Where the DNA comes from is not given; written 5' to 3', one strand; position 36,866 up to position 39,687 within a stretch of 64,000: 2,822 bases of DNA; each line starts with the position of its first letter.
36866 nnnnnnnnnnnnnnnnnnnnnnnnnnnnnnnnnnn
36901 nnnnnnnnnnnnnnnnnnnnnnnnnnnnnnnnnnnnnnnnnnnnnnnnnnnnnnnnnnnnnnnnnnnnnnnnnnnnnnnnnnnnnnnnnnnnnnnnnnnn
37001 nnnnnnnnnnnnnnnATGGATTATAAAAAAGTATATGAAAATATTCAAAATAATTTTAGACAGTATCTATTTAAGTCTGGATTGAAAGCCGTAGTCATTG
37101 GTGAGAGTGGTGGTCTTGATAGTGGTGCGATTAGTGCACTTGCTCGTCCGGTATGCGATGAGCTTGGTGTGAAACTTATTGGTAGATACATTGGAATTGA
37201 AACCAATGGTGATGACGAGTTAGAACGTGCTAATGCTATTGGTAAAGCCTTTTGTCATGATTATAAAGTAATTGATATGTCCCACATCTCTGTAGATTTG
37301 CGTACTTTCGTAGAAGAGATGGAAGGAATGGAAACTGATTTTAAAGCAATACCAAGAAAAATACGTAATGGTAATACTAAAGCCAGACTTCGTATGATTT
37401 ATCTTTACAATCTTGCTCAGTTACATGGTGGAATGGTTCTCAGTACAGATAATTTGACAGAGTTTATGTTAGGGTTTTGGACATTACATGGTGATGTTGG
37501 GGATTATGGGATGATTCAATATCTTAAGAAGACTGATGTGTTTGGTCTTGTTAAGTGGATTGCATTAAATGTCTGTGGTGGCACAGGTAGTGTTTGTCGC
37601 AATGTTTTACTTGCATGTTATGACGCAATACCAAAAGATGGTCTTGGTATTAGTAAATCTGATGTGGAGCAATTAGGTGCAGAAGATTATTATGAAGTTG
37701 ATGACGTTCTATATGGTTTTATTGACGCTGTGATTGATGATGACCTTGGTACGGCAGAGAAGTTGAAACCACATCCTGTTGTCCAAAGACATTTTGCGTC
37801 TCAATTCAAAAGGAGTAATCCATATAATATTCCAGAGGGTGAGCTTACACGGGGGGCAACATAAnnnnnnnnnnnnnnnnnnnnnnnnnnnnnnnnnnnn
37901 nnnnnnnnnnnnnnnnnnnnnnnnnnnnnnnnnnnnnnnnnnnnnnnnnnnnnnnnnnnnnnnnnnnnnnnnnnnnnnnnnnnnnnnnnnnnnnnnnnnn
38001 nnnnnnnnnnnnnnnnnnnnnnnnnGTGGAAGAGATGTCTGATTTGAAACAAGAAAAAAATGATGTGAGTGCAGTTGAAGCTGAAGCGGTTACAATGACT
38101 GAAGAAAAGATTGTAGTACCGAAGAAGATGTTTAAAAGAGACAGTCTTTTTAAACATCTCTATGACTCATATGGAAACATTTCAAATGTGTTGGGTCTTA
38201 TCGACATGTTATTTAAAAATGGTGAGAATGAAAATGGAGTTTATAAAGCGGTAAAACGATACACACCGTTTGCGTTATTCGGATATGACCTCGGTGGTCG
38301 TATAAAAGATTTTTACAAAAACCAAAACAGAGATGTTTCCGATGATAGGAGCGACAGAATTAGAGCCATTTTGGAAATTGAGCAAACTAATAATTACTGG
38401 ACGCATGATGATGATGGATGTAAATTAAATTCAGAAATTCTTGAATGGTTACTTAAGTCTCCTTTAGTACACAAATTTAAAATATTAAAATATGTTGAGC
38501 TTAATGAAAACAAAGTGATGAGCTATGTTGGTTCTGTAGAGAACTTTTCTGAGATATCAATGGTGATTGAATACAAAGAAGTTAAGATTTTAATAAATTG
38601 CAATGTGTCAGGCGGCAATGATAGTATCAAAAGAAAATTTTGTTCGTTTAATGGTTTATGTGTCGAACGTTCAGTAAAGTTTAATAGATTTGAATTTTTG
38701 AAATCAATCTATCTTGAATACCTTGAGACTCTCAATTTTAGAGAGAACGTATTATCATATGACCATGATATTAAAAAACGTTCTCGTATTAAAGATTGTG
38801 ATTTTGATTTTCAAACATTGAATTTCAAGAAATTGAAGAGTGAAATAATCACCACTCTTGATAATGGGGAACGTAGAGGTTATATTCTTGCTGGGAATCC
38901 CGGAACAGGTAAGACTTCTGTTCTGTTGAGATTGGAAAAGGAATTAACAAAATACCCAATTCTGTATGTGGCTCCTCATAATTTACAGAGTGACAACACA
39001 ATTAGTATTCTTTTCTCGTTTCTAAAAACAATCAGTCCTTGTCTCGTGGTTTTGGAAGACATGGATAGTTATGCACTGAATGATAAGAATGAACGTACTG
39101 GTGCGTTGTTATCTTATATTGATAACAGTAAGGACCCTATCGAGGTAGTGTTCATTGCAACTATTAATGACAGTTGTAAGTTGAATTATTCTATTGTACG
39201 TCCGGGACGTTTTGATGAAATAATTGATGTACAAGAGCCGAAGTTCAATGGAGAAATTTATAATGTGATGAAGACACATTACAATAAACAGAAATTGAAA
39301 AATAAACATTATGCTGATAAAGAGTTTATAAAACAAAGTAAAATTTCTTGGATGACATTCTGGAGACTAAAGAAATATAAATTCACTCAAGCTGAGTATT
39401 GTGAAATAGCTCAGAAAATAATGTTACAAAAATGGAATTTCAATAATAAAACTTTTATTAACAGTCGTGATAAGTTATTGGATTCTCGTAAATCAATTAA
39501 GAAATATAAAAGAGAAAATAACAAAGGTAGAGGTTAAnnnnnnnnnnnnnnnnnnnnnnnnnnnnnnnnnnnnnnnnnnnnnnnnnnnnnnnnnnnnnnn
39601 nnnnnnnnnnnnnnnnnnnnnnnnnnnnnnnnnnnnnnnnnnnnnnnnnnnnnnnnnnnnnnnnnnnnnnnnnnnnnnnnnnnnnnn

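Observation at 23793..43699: Phage-encoded Preiss-Handler NAD+ re-synthesis set (PncA, PncB-like PRTase, NadE, second isochorismatase-family hydrolase)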

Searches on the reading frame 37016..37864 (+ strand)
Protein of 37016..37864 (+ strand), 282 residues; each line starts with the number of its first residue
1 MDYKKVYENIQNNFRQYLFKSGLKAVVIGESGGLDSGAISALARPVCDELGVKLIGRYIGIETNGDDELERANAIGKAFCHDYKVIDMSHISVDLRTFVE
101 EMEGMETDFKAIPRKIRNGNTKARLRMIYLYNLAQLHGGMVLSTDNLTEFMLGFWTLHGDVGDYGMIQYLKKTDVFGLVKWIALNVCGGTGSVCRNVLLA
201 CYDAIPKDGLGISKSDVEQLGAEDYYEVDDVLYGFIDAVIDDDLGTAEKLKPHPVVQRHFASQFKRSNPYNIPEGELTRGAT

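Call 3: search_protein_families(library=pfam, proteins=[window:37016-37864:+], max_evalue=0.01)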
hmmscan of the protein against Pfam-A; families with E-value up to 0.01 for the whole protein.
window:37016-37864:+ (282 aa): 1 family
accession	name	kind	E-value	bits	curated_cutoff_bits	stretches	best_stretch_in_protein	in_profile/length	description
PF02540.23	NAD_synthase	-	3.1e-31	108.8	21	1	7-269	2-242/242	NAD synthase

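Call 4: search_protein_families(library=ncbifam, proteins=[window:37016-37864:+], max_evalue=0.01)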
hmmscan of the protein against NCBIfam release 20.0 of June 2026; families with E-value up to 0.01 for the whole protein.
window:37016-37864:+ (282 aa): 6 families
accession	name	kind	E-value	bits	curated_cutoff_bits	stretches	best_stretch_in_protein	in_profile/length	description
TIGR00552.1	nadE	equivalog_domain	4.5e-31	108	63.65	1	3-272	2-244/251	NAD(+) synthase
NF010587.0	PRK13980.1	equivalog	9.8e-31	106.9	255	1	1-271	9-257/267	NAD+ synthase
NF010588.0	PRK13981.1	equivalog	2.8e-21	75.5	479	1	4-186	266-441/546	NAD+ synthase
NF001979.1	PRK00768.1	equivalog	1.5e-16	60.7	250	1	12-174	26-189/266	NAD(+) synthase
NF002730.0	PRK02628.1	equivalog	6.2e-13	47.8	473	1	10-184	345-521/677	NAD(+) synthase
NF002048.0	PRK00876.1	subfamily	4.4e-10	38.9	313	2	119-185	174-241/330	NAD(+) synthase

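Call 66: search_solved_structures(query=window:37016-37864:+, max_evalue=0.001, show_alignments=1)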
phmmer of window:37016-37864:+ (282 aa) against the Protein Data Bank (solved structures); distinct sequences matched with E-value up to 0.001: 22.
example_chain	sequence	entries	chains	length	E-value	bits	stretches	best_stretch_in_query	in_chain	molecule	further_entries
2e18_A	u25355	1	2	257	1.9e-15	60.2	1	2-240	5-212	NH(3)-dependent NAD(+) synthetase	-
3p52_A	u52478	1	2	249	2.3e-13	53.3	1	1-184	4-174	NH(3)-dependent NAD(+) synthetase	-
3fiu_A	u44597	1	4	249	5.1e-13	52.2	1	24-234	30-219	NH(3)-dependent NAD(+) synthetase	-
4xfd_A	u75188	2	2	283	1.5e-12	50.7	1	15-178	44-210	NH(3)-dependent NAD(+) synthetase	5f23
5kha_A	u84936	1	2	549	1.9e-12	50.3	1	3-248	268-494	Glutamine-dependent NAD+ synthetase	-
3n05_A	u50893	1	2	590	2.8e-12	49.8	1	5-182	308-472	NH(3)-dependent NAD(+) synthetase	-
1xng_A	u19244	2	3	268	4.4e-11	45.8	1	2-181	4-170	NH(3)-dependent NAD(+) synthetase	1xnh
4f4h_A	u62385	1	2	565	5.1e-10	42.4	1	5-181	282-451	Glutamine dependent NAD+ synthetase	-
1ee1_A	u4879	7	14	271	7e-10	41.9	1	2-162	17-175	NH(3)-DEPENDENT NAD(+) SYNTHETASE | NAD SYNTHETASE | PROTEIN (NAD SYNTHETASE)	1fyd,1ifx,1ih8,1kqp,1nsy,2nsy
3dpi_A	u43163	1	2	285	1.9e-09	40.5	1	16-163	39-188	NAD+ synthetase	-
5wp0_A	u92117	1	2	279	3.8e-09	39.5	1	17-245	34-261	NH(3)-dependent NAD(+) synthetase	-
6c8q_A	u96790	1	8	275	1.8e-08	37.3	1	14-163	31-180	NH(3)-dependent NAD(+) synthetase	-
3q4g_A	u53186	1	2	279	4e-08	36.1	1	16-174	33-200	NH(3)-dependent NAD(+) synthetase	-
2pz8_A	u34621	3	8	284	1.1e-07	34.7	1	14-162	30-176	NH(3)-dependent NAD(+) synthetase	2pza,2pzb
5huh_A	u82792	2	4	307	3.1e-07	33.2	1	15-174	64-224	NH(3)-dependent NAD(+) synthetase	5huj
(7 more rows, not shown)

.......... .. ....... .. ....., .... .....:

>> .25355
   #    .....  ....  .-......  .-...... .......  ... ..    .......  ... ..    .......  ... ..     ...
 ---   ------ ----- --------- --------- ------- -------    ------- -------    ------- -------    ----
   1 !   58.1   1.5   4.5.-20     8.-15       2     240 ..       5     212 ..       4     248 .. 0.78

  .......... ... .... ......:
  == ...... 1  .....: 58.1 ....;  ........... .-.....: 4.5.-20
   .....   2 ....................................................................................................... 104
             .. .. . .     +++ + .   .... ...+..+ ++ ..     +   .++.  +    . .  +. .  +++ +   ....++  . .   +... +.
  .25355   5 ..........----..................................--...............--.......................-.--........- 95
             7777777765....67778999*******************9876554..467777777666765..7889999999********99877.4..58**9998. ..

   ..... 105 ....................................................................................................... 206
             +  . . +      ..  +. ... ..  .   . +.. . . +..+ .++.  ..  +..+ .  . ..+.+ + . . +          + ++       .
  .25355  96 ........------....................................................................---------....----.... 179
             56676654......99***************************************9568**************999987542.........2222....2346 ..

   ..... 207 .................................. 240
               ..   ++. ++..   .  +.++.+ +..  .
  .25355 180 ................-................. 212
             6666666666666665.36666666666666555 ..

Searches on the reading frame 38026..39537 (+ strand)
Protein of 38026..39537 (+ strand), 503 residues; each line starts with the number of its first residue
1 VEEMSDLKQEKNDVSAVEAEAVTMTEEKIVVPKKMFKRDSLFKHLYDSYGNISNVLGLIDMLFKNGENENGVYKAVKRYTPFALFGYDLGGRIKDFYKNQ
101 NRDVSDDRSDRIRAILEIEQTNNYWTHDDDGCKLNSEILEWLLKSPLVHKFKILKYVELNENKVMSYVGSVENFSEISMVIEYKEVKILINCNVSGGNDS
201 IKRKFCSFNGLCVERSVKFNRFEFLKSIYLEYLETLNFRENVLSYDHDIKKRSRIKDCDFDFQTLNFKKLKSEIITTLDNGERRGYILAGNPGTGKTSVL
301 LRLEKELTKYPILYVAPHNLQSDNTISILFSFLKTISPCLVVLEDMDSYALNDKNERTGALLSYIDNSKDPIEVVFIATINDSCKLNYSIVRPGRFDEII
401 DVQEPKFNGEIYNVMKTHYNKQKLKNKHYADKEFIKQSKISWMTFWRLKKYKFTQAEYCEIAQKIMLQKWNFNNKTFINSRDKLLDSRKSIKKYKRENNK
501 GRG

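Call 3: search_protein_families(library=pfam, proteins=[window:38026-39537:+], max_evalue=0.01)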
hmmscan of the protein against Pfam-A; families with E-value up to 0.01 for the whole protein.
window:38026-39537:+ (503 aa): 6 families
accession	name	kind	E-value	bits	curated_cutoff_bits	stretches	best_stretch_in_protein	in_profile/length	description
PF00004.35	AAA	-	4.5e-13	50.2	21.2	1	287-403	2-130/131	ATPase family associated with various cellular activities (AAA)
PF13086.12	AAA_11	-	0.00023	21.5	27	1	286-491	20-174/257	AAA domain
PF25199.1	nSTAND_NTPase5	-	0.00025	21.3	34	1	268-350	26-109/145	Novel STAND NTPase 5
PF13191.12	AAA_16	-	0.0028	18.6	32.6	1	280-326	21-64/167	AAA ATPase domain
PF07728.20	AAA_5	-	0.0031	18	22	1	287-318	3-34/139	AAA domain (dynein-related subfamily)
PF13401.12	AAA_22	-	0.0066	17.2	27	0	284-322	6-46/130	AAA domain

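Call 4: search_protein_families(library=ncbifam, proteins=[window:38026-39537:+], max_evalue=0.01)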
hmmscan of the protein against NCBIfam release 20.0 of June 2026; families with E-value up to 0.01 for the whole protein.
window:38026-39537:+ (503 aa): 9 families
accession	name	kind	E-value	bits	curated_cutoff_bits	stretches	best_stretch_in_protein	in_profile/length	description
TIGR01242.2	TIGR01242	subfamily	2.4e-09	36.6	500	1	282-426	147-305/362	proteasome-activating nucleotidase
NF003069.1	PRK03992.1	subfamily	7.5e-09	35.2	500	1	284-426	166-322/379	proteasome-activating nucleotidase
TIGR01241.2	FtsH_fam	equivalog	4.8e-08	32.2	600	1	352-427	278-353/598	ATP-dependent zinc metalloprotease FtsH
TIGR01243.1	CDC48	subfamily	5.1e-07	28.4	802.65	1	275-425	479-641/733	CDC48 family AAA ATPase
NF047747.1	PrtsmActNtasePan2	equivalog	3e-06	26.8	700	1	328-421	235-337/397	proteasome-activating nucleotidase Pan2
NF047748.1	PrtsmActNtasePan1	equivalog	3.5e-06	26.3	750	1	285-418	184-331/405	proteasome-activating nucleotidase Pan1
TIGR00416.1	sms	equivalog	0.0019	17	403.05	1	266-380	75-187/454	DNA repair protein RadA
NF042959.1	IteA_antiphage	equivalog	0.0039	16.4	510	1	286-427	128-279/367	anti-phage ATPase IteA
NF008004.0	PRK10733.1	equivalog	0.0077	14.3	1008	0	284-424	186-340/644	ATP-dependent zinc metalloprotease FtsH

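Call 63: search_protein_families(library=padloc, proteins=[window:38026-39537:+], max_evalue=0.001)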
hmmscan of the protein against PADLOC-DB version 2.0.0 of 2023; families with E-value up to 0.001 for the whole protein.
window:38026-39537:+ (503 aa): 1 family
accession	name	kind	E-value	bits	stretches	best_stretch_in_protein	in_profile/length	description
PDLC02196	IetA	-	0.00031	18.3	1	286-440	125-290/374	-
